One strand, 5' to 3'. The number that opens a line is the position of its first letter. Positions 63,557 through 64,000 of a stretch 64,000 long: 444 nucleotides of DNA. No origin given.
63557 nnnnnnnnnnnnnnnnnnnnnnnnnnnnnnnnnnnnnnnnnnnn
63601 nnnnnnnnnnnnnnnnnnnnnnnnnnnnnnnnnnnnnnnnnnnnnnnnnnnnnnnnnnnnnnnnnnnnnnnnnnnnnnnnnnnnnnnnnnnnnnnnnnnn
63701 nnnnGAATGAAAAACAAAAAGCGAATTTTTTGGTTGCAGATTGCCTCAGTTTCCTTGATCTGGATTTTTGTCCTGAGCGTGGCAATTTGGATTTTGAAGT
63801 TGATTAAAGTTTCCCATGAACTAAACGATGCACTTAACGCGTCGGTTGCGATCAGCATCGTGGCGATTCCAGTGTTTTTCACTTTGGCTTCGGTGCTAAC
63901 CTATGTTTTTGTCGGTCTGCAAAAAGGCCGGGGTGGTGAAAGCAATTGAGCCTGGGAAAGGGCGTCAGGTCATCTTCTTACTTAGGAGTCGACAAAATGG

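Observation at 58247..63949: Operon for receiver-like protein + pentaheme cytochrome + Tat-exported MopB + FeS + NrfD subunits next to the secreted cytochrome: a possible quinone-to-surface electron route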

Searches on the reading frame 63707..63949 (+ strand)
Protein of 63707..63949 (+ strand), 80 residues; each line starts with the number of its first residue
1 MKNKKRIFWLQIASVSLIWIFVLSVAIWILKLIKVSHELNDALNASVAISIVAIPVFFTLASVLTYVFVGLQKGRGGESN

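Call 3: search_protein_families(library=pfam, proteins=[window:63707-63949:+], max_evalue=0.01)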
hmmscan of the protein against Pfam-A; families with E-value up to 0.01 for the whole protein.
window:63707-63949:+ (80 aa): 1 family
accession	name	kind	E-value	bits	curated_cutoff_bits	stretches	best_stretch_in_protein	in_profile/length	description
PF00122.25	E1-E2_ATPase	-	0.00078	19.4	28.1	1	13-68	119-173/181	E1-E2 ATPase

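Call 4: search_protein_families(library=ncbifam, proteins=[window:63707-63949:+], max_evalue=0.01)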
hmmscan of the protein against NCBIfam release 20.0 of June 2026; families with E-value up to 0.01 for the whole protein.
window:63707-63949:+ (80 aa): 0 families

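Call 56: search_solved_structures(query=A2, max_evalue=10, show_alignments=2)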
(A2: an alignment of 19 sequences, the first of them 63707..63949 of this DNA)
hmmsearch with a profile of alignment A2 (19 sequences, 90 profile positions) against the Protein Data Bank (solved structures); distinct sequences matched with E-value up to 10: 3.
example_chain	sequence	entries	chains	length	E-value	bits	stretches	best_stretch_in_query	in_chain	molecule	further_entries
4npp_A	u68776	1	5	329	0.029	17.4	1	11-85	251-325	Proton-gated ion channel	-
4kjr_A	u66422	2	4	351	1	12.4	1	24-68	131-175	cation exchanger YfkE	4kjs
5mzr_A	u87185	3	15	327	6.6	9.8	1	11-77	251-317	Proton-gated ion channel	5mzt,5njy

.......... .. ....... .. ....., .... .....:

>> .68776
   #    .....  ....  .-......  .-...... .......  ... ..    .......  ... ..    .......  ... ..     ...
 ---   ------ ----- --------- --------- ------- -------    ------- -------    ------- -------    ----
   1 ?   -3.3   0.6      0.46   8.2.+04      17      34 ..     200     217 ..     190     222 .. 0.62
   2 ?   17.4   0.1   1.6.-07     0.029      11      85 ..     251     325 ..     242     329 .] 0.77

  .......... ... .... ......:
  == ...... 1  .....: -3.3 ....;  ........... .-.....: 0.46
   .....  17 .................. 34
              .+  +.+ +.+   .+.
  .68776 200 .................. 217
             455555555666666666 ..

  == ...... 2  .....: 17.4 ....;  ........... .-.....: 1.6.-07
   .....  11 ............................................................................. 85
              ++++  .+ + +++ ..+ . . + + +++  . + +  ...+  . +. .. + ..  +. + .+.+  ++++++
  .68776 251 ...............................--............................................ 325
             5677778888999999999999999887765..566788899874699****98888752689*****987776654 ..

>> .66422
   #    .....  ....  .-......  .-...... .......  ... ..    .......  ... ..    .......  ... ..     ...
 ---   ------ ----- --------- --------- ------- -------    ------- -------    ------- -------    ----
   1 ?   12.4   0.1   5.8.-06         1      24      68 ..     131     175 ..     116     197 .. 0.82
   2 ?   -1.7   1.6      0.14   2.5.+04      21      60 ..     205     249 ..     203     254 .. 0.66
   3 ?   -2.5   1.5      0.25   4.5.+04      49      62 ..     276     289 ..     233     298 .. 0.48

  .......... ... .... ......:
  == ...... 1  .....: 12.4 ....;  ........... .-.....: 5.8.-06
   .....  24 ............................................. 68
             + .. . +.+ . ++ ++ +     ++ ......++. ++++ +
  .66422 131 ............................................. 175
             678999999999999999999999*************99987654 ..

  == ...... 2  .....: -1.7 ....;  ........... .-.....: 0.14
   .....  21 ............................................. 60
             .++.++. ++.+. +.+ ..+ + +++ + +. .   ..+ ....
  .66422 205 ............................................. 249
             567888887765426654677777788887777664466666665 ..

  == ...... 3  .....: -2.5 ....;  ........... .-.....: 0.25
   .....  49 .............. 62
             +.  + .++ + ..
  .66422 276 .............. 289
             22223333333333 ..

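Call 61: search_protein_representatives(protein=window:63707-63949:+)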
Query: 80 residues. Proteins with E-value up to 0.001 (for the whole library): 55; up to 1e-10: 20; up to 1e-30: 0. The best 55 are listed.
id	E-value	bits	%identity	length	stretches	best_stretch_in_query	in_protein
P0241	6.9e-23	96.5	62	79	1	3-78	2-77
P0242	9.1e-21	89.8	62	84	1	3-76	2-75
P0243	1.6e-19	85.8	62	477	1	4-74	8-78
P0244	4.5e-19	84.4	59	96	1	6-75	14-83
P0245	2.9e-17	78.6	57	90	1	4-73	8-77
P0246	4.0e-17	78.2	59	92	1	3-75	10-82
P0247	4.9e-17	77.9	56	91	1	3-74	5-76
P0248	1.0e-16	76.9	56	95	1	9-79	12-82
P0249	1.0e-16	76.9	65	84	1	16-75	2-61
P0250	4.0e-16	75.0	54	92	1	7-78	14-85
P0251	2.5e-15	72.5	52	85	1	7-75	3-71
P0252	4.0e-14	68.7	68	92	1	24-76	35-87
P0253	2.2e-13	66.3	60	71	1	14-76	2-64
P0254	2.5e-13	66.2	64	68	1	18-73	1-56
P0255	3.3e-13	65.8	49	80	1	4-76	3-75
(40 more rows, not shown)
